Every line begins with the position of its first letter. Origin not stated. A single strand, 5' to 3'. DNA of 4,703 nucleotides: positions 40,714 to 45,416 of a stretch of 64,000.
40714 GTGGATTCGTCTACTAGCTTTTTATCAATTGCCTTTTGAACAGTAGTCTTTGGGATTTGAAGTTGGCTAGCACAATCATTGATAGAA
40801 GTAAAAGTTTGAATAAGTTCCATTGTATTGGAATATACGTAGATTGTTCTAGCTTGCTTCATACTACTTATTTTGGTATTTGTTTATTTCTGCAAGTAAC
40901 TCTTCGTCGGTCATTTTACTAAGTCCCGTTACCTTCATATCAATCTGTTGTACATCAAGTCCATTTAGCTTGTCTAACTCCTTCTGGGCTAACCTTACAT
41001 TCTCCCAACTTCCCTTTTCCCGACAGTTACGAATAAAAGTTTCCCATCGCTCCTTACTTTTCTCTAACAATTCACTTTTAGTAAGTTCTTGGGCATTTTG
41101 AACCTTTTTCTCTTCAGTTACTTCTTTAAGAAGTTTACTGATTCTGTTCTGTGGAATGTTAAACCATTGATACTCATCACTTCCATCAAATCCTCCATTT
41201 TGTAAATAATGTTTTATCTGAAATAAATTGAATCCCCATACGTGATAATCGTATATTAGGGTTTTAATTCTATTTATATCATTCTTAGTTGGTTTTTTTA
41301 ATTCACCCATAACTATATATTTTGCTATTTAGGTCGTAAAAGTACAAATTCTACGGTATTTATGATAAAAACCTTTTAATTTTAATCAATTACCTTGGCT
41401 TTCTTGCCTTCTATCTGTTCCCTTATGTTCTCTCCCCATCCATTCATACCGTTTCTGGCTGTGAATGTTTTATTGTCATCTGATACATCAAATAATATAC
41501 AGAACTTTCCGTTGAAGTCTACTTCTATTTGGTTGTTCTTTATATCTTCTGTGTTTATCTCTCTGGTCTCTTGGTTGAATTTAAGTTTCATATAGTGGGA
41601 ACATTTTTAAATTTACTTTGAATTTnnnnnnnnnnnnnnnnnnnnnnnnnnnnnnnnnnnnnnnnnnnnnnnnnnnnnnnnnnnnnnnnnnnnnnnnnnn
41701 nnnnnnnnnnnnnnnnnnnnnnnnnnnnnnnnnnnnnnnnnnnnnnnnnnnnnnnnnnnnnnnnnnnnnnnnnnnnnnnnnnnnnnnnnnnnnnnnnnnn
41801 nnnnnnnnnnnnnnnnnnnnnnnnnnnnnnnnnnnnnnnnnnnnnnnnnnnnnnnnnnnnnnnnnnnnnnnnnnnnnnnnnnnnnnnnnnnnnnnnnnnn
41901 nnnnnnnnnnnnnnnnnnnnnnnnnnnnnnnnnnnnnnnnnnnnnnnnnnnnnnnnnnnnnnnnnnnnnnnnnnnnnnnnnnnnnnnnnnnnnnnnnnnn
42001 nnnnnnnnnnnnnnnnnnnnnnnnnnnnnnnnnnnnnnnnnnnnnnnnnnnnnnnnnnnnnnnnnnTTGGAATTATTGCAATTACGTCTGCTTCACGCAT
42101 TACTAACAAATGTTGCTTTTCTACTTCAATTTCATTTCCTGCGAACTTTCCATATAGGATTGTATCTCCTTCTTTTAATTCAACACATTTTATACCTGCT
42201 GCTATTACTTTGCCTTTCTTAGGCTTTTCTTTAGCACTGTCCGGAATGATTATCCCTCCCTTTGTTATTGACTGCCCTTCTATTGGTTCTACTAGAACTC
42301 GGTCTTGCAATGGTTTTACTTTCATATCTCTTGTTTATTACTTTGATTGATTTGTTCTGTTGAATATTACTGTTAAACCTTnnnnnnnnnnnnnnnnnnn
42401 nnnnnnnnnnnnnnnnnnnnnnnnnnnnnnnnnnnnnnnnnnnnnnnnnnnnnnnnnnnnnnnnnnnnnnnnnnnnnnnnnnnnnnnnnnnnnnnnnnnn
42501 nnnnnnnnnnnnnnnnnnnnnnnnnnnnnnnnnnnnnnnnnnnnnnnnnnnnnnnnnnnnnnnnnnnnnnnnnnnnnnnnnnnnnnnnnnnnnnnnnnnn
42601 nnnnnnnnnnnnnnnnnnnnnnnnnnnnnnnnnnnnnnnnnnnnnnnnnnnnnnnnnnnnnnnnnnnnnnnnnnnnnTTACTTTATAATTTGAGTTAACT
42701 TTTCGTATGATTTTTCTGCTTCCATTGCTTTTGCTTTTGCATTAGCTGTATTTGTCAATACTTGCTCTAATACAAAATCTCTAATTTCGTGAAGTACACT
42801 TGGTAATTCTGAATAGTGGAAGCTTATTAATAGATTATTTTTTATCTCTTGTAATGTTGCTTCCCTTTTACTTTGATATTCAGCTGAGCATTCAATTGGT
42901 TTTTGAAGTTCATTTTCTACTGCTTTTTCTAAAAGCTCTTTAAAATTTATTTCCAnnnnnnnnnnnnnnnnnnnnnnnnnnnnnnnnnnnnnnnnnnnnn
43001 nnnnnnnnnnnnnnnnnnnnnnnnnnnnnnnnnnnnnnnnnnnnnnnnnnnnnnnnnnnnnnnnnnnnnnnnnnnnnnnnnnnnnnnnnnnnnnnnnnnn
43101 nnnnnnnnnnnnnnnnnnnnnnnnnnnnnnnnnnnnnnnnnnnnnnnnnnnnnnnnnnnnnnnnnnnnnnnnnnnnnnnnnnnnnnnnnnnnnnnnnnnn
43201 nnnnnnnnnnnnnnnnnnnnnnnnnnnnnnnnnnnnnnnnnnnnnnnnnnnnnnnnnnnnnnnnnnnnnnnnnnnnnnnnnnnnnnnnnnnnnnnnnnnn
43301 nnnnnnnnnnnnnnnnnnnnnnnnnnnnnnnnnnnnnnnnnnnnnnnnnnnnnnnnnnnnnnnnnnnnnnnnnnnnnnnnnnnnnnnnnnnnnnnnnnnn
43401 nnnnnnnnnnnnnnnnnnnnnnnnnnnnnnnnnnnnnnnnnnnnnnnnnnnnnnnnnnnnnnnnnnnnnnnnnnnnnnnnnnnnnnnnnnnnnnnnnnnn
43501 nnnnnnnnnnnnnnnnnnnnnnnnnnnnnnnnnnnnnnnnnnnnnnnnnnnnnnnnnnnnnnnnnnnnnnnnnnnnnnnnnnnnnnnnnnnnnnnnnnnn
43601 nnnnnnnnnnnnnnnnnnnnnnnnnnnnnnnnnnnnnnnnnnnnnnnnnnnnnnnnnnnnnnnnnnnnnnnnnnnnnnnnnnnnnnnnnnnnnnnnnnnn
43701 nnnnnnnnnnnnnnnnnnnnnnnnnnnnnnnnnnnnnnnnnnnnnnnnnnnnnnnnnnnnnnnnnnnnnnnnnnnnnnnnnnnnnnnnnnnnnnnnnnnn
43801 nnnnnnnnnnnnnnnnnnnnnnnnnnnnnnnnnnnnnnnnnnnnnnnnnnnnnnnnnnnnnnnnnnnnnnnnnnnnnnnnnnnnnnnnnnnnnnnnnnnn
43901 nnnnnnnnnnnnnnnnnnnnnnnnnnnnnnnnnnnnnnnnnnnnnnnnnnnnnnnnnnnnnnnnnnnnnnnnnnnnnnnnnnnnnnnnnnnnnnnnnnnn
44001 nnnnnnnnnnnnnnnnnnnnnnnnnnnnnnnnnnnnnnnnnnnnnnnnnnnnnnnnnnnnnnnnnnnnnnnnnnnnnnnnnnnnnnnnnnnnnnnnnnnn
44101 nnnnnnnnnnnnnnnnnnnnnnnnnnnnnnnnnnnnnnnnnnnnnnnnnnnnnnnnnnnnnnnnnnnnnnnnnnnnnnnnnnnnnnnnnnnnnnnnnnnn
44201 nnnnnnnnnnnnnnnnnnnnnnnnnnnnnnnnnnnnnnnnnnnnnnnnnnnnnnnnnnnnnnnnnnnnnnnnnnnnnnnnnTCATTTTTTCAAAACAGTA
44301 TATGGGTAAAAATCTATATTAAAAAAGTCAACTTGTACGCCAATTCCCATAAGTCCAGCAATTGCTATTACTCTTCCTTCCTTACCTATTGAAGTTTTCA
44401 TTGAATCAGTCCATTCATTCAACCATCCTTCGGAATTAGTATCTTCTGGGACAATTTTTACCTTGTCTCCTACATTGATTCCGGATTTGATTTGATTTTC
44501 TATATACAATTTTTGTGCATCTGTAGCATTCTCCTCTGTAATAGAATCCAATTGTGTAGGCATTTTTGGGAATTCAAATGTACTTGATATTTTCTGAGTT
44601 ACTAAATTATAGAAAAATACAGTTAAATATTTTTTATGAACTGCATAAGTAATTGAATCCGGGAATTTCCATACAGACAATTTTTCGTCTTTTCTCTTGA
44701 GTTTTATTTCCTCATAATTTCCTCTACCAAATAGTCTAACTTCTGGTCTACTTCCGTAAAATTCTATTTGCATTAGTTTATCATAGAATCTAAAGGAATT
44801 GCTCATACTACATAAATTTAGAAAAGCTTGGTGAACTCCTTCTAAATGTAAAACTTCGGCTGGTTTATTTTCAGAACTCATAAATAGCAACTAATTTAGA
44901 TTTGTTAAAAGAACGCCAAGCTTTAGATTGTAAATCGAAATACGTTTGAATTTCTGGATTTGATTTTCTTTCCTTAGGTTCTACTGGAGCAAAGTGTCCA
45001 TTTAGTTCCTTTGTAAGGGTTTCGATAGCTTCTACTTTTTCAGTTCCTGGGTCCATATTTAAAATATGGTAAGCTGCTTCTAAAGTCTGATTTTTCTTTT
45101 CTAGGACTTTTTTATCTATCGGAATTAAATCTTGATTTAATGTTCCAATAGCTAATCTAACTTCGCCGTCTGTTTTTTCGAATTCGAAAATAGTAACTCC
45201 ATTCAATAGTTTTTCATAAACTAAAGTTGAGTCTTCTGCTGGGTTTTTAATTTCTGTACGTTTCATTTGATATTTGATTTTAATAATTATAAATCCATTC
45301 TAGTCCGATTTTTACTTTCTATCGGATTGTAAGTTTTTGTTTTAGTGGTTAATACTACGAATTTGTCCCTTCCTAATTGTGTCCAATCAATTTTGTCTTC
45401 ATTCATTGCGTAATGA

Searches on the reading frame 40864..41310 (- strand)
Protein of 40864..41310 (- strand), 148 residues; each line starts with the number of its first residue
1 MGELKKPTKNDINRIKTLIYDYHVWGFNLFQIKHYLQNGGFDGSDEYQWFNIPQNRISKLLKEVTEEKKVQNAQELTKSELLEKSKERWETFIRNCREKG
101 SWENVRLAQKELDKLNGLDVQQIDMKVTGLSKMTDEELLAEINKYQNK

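Call 58: search_protein_families(library=pfam, proteins=[window:40864-41310:-], max_evalue=0.01)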
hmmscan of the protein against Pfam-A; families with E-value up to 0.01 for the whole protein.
window:40864-41310:- (148 aa): 1 family
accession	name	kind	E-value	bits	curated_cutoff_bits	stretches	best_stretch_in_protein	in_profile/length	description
PF07498.18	Rho_N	-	0.0031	17.9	24.9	0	61-83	10-32/43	Rho termination factor, N-terminal domain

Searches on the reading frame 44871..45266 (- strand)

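Call 104: search_protein_families(library=pfam, proteins=[window:44871-45266:-], max_evalue=0.01)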
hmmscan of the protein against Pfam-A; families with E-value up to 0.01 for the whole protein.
window:44871-45266:- (131 aa): 1 family
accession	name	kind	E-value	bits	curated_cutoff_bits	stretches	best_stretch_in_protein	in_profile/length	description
PF10902.13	WYL_2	-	6.6e-17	62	26.7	2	17-60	5-48/74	WYL_2, Sm-like SH3 beta-barrel fold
